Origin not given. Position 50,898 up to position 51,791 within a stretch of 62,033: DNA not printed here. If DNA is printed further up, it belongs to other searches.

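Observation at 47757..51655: A 3.9-kb accessory insert between topA and trmFO: IS1380 plus an XRE-ImmA/IrrE protein coupled to a PIN-like protein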

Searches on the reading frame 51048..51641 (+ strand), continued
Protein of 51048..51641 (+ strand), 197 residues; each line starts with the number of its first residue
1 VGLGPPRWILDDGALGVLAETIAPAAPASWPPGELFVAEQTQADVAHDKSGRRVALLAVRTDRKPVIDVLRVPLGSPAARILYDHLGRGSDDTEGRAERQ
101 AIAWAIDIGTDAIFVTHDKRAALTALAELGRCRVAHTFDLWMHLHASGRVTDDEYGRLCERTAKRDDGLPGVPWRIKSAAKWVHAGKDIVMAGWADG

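Call 66: list_cluster_members(proteins=[P0008, P0019, P0005, P0021, P0001])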
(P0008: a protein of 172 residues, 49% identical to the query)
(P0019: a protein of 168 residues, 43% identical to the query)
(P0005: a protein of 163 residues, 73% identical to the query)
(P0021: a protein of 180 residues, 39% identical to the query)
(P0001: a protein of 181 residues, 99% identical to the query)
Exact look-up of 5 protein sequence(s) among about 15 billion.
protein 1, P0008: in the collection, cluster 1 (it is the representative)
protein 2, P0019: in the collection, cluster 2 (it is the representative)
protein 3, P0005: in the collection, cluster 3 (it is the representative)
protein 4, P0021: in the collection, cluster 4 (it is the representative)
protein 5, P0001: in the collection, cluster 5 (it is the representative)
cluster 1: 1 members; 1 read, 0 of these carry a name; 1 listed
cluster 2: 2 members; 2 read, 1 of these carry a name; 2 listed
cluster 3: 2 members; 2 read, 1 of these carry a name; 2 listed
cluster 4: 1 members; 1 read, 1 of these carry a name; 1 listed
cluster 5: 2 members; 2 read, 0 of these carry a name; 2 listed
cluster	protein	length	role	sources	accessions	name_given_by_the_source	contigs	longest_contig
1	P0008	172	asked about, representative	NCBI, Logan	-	-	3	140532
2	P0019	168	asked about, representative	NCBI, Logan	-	-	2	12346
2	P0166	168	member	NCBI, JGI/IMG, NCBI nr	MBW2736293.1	MAG: hypothetical protein JRH20_28225 [Deltaproteobacteria bacterium] | hypothetical protein [Deltaproteobacteria bacterium]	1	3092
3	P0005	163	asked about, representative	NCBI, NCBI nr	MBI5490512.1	MAG: hypothetical protein HY905_24470 [Deltaproteobacteria bacterium] | hypothetical protein [Deltaproteobacteria bacterium]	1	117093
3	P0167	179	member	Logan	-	-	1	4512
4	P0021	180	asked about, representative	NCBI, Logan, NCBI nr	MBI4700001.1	MAG: hypothetical protein HY744_02355 [Deltaproteobacteria bacterium] | hypothetical protein [Deltaproteobacteria bacterium]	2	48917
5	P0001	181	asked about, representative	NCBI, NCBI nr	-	-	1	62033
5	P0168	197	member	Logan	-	-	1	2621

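Call 68: find_related_loci(query=A1, collection=viral_contigs, flank=5000)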
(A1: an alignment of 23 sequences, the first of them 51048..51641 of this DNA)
Query A1 (197 aa) in viral_contigs; peptide patterns used: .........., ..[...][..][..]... (x = any residue, [..] = any of these).
52 stretches matched a pattern, but none encodes a relative of the query by tblastn (E <= 1e-3).

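Call 69: search_protein_families(library=phrogs, proteins=[window:51048-51641:+], max_evalue=0.01)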
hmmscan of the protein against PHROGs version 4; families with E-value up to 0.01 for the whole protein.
window:51048-51641:+ (197 aa): 0 families

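Call 70: search_dna_similar(query=window:51048-51641:+, collection=plasmids, mode=protein, max_evalue=0.001, max_rows=10)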
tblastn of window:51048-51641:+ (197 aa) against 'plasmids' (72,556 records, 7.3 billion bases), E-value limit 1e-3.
No match.
